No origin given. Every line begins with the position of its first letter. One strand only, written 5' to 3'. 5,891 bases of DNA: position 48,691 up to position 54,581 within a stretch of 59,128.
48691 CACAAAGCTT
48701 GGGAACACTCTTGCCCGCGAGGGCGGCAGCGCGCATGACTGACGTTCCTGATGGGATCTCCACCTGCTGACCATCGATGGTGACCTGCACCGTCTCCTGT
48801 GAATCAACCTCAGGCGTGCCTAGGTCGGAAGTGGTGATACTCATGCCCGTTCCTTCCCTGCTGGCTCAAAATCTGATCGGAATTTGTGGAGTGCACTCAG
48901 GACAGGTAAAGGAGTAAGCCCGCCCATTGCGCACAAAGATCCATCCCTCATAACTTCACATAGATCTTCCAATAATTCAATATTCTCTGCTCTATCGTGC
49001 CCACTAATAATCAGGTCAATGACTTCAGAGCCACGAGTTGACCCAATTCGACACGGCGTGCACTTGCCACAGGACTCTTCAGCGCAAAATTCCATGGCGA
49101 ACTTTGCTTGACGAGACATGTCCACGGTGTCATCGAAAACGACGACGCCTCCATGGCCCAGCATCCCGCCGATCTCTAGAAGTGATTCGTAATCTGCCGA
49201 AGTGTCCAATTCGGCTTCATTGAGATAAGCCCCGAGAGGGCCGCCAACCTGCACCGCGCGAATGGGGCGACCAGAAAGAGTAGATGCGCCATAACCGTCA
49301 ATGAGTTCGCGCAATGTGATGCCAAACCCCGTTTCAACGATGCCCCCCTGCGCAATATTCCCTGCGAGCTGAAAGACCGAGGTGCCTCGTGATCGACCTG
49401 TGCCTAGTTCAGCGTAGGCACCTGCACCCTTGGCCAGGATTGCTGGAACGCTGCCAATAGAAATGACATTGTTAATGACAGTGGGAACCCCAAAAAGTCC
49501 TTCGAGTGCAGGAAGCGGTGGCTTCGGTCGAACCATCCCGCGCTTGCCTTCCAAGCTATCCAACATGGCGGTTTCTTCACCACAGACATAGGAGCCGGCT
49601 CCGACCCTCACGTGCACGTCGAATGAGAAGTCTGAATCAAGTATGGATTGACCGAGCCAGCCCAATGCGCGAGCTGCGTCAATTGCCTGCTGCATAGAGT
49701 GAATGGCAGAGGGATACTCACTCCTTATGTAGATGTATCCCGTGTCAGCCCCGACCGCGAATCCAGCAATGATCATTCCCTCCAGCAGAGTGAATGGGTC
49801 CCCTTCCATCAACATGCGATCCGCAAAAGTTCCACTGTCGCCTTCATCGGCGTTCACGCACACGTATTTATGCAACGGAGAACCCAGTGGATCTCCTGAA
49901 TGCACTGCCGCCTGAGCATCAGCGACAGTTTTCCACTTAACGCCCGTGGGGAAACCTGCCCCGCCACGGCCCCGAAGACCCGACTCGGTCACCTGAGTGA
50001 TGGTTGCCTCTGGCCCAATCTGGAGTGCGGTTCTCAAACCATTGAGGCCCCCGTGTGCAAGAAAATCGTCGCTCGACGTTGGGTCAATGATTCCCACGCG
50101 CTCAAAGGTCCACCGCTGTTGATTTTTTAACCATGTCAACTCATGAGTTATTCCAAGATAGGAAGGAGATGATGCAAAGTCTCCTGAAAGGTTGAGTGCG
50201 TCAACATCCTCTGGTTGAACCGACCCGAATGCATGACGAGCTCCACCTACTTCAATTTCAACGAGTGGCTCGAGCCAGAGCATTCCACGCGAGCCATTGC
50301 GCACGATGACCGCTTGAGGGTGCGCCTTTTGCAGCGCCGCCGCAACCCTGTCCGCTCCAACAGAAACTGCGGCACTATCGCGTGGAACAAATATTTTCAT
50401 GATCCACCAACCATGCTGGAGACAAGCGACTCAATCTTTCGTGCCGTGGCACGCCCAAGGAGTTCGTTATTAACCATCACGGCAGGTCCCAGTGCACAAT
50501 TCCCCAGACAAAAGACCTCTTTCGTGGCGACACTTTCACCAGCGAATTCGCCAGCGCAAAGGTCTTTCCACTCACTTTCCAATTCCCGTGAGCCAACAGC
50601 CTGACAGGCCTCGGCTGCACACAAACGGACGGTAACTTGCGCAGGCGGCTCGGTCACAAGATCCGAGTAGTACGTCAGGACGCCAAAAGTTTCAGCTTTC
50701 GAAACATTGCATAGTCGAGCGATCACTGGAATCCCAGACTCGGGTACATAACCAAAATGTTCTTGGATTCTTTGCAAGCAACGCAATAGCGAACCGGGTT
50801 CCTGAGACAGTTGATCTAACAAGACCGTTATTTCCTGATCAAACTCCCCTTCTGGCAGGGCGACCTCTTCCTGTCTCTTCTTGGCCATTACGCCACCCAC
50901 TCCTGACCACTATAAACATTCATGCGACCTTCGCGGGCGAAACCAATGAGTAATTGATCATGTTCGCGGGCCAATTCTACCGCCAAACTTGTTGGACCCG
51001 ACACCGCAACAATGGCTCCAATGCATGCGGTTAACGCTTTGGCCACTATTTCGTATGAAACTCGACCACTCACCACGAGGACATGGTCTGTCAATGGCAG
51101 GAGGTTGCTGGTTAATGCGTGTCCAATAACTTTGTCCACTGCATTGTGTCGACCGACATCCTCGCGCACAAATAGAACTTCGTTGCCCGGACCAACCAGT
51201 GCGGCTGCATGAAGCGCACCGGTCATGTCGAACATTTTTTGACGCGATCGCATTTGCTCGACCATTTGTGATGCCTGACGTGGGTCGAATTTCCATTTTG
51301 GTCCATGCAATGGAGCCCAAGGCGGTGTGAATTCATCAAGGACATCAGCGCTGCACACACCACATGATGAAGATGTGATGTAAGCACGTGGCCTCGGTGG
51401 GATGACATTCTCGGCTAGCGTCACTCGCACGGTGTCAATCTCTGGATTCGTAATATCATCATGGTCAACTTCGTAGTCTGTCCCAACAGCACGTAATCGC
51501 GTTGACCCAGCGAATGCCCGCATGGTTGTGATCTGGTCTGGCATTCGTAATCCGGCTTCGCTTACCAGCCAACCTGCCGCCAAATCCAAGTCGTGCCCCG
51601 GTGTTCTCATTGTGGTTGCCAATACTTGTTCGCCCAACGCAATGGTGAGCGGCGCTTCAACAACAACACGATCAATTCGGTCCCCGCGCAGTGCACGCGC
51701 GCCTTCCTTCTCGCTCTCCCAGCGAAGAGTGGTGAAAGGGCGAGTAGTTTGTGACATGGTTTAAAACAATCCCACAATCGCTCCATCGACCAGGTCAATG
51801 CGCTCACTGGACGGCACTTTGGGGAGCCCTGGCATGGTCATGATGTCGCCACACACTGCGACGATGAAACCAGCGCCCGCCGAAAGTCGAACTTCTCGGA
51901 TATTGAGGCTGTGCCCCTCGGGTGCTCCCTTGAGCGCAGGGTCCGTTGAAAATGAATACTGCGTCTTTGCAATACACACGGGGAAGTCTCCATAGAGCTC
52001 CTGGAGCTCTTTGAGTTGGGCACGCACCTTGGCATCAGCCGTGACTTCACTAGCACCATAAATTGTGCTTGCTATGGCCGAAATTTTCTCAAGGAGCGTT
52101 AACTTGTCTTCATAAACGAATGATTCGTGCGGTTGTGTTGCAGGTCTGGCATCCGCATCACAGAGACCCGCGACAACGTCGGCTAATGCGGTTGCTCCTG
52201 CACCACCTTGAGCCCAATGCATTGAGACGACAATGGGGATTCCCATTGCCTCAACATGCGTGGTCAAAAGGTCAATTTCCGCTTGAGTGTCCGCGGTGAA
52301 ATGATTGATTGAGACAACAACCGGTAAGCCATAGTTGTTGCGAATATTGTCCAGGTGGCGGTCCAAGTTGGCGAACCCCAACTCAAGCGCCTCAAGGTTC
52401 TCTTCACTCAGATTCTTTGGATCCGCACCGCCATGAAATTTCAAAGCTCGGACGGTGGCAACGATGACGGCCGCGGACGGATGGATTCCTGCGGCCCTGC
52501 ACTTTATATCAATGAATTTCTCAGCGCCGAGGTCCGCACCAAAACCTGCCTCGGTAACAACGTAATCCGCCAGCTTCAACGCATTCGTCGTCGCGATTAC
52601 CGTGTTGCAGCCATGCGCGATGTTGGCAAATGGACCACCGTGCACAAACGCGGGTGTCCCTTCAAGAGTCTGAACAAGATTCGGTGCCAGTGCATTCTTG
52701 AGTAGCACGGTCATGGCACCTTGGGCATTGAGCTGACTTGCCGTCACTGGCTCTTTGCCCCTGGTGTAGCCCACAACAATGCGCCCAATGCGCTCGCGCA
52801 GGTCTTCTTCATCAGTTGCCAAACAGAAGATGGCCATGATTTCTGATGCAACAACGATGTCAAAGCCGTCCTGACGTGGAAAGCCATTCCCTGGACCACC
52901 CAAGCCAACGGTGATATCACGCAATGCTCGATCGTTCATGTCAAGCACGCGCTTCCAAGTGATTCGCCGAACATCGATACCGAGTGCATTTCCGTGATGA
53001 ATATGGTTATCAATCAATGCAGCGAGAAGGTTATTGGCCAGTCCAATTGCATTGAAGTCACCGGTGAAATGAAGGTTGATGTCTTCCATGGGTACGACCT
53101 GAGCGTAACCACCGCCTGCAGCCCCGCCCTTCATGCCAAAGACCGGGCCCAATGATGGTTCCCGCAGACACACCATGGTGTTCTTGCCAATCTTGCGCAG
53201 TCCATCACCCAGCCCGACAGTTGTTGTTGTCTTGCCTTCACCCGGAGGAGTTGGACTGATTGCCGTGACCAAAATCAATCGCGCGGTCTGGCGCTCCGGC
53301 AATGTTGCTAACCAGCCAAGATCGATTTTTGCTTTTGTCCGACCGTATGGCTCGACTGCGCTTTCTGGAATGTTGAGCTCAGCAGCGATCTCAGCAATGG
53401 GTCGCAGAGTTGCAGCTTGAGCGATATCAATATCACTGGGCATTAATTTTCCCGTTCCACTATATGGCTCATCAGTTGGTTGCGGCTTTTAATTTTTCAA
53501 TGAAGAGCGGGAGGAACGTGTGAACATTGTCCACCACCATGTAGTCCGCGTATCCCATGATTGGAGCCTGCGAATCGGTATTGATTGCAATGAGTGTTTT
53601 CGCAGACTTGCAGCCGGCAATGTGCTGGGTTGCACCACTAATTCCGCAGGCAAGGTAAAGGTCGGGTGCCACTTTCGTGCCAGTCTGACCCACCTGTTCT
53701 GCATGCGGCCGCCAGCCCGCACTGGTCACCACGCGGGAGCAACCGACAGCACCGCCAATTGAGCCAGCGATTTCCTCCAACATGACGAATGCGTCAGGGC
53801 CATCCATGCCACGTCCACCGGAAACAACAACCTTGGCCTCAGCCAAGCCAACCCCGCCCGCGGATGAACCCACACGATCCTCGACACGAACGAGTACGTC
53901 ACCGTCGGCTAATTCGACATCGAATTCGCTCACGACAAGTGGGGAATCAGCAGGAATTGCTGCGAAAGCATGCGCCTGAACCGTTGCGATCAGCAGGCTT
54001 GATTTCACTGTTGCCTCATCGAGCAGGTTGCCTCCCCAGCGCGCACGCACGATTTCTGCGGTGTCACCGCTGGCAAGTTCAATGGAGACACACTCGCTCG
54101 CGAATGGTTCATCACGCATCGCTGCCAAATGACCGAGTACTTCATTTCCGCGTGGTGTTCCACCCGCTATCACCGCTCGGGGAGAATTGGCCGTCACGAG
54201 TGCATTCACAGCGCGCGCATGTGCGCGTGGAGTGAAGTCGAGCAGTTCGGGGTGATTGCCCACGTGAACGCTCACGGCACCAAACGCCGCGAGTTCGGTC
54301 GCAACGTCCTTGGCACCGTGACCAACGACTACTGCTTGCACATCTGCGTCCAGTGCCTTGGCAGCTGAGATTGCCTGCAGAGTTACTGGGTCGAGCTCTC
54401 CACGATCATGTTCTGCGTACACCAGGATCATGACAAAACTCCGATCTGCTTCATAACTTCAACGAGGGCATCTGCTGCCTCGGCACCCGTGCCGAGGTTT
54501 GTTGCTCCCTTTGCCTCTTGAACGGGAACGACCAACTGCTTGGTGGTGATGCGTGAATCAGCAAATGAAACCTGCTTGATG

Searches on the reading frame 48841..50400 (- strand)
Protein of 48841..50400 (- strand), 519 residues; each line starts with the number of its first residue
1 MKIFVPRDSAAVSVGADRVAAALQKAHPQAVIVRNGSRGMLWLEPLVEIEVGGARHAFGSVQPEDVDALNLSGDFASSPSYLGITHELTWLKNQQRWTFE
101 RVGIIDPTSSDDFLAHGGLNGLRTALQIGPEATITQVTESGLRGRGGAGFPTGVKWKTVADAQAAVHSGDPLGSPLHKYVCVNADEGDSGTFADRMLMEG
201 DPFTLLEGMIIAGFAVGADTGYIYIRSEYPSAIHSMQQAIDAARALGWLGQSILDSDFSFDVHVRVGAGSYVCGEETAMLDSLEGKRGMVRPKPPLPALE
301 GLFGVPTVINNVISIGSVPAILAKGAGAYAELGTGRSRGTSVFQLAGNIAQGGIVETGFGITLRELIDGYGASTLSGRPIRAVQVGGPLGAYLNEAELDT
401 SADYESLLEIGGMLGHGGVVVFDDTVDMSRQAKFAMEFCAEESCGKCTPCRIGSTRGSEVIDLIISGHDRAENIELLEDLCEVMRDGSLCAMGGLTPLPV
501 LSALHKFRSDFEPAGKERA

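Call 46: search_protein_families(library=pfam, max_evalue=0.00001, proteins=[window:48841-50400:-])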
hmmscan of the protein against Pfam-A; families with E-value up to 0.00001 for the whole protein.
window:48841-50400:- (519 aa): 2 families
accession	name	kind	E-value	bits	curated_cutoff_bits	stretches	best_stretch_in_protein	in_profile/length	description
PF01512.22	Complex1_51K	-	8.1e-43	146.3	31.2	1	137-319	1-149/150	Nuo51 FMN-binding domain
PF10589.14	NADH_4Fe-4S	-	3.3e-28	97.8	23.5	1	431-512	2-83/85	NADH-ubiquinone oxidoreductase-F iron-sulfur binding region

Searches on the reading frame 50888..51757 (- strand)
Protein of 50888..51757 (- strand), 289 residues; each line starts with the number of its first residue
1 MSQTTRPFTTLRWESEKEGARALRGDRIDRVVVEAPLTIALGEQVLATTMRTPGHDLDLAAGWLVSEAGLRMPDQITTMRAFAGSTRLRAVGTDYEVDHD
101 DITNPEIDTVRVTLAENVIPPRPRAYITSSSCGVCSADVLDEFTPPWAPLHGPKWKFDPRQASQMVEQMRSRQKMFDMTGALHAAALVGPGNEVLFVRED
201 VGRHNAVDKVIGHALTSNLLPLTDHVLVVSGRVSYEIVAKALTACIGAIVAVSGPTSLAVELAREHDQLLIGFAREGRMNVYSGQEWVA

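Call 47: search_protein_families(library=pfam, max_evalue=0.00001, proteins=[window:50888-51757:-])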
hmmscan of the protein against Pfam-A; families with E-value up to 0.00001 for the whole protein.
window:50888-51757:- (289 aa): 1 family
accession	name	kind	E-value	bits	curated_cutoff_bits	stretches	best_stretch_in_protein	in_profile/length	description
PF02634.21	FdhD-NarQ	-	1.1e-59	202.4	27.2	1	32-286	1-234/237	FdhD/NarQ family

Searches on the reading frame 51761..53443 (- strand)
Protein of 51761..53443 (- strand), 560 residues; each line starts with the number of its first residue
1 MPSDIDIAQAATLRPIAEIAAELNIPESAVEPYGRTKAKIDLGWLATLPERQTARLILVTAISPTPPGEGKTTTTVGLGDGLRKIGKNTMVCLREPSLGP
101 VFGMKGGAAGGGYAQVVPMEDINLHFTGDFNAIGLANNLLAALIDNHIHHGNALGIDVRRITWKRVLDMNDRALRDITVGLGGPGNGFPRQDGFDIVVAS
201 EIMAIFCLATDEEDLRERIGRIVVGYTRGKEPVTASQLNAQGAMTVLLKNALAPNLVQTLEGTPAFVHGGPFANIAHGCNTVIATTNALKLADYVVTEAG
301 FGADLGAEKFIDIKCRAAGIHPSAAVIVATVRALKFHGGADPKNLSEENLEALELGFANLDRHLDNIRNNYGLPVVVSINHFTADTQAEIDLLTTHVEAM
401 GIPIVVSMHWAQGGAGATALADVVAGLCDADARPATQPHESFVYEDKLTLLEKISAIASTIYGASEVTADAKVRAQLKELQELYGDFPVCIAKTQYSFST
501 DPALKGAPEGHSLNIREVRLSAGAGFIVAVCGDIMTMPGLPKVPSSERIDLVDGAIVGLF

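Call 47: search_protein_families(library=pfam, max_evalue=0.00001, proteins=[window:51761-53443:-])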
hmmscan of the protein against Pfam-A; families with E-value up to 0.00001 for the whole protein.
window:51761-53443:- (560 aa): 1 family
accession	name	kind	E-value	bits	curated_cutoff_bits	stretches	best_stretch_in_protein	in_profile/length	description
PF01268.25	FTHFS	-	5.1e-258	857.3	27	1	3-560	2-556/556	Formate--tetrahydrofolate ligase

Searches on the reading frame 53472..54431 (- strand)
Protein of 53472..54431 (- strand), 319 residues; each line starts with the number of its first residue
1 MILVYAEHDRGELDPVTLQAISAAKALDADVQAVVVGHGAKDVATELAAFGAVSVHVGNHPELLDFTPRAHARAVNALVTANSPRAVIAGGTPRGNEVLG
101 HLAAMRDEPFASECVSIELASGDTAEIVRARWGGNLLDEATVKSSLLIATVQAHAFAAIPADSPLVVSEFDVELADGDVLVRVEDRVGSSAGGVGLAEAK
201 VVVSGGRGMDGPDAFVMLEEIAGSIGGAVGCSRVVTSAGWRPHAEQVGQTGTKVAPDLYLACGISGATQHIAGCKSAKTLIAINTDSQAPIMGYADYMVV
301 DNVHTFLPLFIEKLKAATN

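Call 47: search_protein_families(library=pfam, max_evalue=0.00001, proteins=[window:53472-54431:-])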
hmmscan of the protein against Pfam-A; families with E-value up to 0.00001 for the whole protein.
window:53472-54431:- (319 aa): 2 families
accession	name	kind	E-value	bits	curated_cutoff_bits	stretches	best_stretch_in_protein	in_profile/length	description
PF00766.25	ETF_alpha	-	1.3e-31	108.9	27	1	196-275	2-81/81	Electron transfer flavoprotein FAD-binding domain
PF01012.27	ETF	-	4.5e-28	98.7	26.7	1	2-170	1-176/181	Electron transfer flavoprotein domain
